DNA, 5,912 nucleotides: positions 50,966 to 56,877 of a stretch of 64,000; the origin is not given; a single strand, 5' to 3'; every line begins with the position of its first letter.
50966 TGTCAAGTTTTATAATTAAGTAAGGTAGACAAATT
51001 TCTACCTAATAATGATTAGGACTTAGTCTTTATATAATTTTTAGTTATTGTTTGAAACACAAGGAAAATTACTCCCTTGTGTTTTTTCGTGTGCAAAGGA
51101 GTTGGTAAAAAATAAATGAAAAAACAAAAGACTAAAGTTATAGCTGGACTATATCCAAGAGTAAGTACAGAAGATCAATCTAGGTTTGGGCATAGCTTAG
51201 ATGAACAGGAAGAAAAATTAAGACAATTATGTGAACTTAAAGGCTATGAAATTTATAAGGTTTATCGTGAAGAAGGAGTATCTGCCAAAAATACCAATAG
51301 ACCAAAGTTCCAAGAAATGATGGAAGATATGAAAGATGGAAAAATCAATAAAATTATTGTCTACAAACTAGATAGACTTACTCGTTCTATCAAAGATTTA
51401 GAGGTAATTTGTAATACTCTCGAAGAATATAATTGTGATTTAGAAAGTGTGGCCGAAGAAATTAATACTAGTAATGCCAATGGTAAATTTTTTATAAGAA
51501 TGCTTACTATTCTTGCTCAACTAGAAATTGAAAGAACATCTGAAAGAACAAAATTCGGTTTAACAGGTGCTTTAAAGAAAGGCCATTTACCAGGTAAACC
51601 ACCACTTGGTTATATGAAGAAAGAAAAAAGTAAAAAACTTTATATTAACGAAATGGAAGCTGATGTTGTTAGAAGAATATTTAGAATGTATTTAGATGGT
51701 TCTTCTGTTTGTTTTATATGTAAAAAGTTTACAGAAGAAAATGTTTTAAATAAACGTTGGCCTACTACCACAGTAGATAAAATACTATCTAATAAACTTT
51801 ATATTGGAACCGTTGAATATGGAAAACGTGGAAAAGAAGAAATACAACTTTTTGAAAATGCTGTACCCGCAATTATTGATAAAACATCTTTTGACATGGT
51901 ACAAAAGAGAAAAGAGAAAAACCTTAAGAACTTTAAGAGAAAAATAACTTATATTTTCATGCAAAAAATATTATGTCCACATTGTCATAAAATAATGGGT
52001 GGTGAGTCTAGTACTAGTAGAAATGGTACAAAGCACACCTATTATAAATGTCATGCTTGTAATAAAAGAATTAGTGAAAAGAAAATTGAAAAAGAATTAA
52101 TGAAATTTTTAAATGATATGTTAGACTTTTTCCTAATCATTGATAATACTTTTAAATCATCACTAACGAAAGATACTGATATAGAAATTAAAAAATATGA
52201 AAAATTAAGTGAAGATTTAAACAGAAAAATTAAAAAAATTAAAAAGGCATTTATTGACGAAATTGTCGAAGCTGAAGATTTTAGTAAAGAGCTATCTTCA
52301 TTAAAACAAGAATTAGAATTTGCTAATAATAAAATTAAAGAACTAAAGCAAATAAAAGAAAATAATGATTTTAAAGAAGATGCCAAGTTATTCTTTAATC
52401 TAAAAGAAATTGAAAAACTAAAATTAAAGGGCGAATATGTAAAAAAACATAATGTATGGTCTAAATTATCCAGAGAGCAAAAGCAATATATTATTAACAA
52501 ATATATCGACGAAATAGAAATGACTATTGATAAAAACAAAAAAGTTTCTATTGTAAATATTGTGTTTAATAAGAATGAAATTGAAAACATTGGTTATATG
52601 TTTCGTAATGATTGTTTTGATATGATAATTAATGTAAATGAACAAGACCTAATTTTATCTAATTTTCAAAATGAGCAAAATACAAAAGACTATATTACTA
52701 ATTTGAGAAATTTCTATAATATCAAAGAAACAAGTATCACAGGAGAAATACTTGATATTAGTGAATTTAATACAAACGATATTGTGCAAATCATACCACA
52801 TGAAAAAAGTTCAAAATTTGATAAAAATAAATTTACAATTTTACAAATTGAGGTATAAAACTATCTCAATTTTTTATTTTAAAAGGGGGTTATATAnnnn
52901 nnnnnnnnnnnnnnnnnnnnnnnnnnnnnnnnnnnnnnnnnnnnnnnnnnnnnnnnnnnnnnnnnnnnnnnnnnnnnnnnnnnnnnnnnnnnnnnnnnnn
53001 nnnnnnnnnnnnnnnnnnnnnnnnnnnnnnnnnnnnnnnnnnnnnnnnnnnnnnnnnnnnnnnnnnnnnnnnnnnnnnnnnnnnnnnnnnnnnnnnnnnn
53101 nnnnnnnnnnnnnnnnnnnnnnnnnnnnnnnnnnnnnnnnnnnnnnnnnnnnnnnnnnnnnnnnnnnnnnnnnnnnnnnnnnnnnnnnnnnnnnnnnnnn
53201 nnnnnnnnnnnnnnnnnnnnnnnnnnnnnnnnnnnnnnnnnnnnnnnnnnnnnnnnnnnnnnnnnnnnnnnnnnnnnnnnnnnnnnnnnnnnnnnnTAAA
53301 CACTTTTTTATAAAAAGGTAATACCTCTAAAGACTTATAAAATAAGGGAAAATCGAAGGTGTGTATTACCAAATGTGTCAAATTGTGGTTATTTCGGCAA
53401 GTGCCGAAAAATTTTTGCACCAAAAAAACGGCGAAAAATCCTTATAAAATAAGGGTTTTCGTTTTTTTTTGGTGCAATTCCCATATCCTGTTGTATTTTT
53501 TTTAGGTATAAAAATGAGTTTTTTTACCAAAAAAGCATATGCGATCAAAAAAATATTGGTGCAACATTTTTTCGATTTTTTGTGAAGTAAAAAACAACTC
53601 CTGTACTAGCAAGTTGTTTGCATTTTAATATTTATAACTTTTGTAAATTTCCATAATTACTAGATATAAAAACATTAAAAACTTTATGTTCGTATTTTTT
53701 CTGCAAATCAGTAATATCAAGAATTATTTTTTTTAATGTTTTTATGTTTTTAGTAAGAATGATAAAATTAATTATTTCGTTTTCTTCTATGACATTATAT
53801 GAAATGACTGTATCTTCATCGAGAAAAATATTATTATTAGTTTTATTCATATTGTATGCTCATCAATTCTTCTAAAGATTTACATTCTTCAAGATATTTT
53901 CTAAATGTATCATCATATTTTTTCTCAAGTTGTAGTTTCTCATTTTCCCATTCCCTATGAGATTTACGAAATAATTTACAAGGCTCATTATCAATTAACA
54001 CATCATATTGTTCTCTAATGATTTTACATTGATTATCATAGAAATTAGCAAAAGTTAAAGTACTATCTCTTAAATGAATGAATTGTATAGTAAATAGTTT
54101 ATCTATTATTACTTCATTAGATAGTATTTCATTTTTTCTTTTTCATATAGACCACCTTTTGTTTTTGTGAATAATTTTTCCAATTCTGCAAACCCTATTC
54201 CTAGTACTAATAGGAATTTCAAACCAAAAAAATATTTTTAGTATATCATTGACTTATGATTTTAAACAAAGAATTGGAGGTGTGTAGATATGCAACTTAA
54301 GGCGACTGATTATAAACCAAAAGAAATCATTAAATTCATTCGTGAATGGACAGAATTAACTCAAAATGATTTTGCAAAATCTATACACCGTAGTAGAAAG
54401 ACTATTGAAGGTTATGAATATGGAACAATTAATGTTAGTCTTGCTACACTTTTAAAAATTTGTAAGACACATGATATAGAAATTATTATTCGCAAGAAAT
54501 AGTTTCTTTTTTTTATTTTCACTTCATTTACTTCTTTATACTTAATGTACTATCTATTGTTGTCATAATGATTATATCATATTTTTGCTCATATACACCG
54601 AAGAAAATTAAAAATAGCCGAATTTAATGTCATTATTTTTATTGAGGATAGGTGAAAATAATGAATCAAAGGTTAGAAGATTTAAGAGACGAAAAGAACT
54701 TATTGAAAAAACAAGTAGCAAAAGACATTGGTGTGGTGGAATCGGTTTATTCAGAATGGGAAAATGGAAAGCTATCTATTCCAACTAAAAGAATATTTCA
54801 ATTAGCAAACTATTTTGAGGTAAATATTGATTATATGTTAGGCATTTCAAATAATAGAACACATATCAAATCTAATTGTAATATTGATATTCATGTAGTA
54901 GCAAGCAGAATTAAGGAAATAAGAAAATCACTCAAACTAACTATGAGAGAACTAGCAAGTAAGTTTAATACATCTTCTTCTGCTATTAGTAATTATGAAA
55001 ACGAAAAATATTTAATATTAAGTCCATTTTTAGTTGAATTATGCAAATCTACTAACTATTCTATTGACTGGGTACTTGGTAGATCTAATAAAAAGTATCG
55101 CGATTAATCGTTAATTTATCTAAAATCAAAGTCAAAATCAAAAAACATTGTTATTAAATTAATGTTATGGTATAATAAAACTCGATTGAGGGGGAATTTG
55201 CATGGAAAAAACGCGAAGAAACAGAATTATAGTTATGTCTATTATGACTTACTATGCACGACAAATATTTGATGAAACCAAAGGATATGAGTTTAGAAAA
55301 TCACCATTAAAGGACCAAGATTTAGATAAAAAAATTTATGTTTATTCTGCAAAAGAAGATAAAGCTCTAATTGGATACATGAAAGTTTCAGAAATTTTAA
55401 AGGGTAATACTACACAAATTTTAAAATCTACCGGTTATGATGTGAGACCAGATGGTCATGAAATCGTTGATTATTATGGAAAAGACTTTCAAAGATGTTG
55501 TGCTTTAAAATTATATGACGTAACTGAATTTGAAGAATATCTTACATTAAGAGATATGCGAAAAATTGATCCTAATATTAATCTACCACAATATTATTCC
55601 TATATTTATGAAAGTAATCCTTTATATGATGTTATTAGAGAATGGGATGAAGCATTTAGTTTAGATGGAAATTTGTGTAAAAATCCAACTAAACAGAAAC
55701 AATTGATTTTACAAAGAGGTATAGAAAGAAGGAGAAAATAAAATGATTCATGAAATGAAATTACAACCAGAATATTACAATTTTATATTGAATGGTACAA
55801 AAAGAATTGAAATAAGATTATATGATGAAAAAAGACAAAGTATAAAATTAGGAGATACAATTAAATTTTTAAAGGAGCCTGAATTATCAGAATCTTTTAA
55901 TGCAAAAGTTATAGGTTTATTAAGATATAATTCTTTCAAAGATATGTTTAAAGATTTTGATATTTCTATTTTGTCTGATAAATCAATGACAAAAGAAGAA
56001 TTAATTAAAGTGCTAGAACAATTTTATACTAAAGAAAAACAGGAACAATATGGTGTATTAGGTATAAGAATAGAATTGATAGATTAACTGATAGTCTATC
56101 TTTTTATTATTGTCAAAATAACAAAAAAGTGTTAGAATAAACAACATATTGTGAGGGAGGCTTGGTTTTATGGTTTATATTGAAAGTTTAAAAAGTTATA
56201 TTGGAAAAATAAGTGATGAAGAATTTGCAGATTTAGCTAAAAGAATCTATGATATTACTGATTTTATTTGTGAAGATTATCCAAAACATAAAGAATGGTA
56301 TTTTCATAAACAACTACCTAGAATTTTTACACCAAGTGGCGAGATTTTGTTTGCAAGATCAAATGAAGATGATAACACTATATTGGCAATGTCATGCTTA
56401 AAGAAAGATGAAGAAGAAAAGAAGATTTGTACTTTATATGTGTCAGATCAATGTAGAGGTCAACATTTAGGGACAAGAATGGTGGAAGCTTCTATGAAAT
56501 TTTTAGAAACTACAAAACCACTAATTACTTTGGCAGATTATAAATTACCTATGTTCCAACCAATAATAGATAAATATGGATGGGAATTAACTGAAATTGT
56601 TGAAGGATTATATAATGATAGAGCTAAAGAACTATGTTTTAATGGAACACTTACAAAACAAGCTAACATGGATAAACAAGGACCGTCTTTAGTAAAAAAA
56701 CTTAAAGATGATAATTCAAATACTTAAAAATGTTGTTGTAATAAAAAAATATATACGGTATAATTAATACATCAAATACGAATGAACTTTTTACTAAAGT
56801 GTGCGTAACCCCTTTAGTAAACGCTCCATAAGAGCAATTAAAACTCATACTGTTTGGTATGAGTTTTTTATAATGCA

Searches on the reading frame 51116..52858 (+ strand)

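Call 39: search_protein_families(library=pfam, proteins=[window:51116-52858:+], max_evalue=0.001)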
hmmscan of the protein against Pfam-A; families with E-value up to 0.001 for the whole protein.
window:51116-52858:+ (580 aa): 2 families
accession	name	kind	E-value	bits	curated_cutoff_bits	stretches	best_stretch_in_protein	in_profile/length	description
PF00239.26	Resolvase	-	2e-37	129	23.3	1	12-157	3-144/145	Resolvase, N terminal domain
PF07508.19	Recombinase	-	1.4e-20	73.9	21.1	1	181-269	3-102/102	Recombinase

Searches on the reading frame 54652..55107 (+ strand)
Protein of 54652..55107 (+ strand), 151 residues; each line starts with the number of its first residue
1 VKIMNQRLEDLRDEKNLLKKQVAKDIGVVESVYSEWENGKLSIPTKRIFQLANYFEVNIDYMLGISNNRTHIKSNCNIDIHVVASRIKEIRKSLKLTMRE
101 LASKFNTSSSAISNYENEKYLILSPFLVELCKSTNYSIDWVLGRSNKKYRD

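Call 39: search_protein_families(library=pfam, proteins=[window:54652-55107:+], max_evalue=0.001)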
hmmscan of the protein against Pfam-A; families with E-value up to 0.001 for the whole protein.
window:54652-55107:+ (151 aa): 8 families
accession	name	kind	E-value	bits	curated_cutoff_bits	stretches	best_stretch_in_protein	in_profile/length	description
PF01381.28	HTH_3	-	2.2e-22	79.3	23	2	8-61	1-54/55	Helix-turn-helix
PF12844.13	HTH_19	-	1.5e-21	76.5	30.2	2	85-142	2-59/64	Helix-turn-helix domain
PF13560.12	HTH_31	-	2.4e-09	37.8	27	1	6-50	4-49/64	Helix-turn-helix domain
PF13744.12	HTH_37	-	2.4e-06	27.7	27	0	84-119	20-55/80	Helix-turn-helix domain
PF13443.12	HTH_26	-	4.5e-06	27.2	22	0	7-59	1-54/63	Cro/C1-type HTH DNA-binding domain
PF07022.19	Phage_CI_repr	-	1.4e-05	25.7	22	0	87-145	3-61/65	Bacteriophage CI repressor helix-turn-helix domain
PF15731.11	MqsA_antitoxin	-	2.3e-05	25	30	0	76-120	64-107/131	Antitoxin component of bacterial toxin-antitoxin system, MqsA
PF07304.16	SRA1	-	0.00086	19.5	23.3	0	1-50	43-90/147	Steroid receptor RNA activator (SRA1)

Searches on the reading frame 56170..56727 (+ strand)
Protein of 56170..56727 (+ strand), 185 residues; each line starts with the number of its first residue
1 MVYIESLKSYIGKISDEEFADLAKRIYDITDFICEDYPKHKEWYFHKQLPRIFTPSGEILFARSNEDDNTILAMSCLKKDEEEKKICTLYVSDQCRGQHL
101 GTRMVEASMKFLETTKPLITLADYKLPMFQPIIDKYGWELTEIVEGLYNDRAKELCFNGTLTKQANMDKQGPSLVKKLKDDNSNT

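Call 39: search_protein_families(library=pfam, proteins=[window:56170-56727:+], max_evalue=0.001)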
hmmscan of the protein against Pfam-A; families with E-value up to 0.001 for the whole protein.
window:56170-56727:+ (185 aa): 3 families
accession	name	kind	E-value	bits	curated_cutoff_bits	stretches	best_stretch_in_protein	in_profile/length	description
PF00583.31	Acetyltransf_1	-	9e-07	29.6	20.7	1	33-113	8-89/116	Acetyltransferase (GNAT) family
PF13508.13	Acetyltransf_7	-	9.9e-05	23.1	27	1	66-111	9-55/84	Acetyltransferase (GNAT) domain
PF13673.13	Acetyltransf_10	-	0.00095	19.6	23.6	0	67-117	38-85/128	Acetyltransferase (GNAT) domain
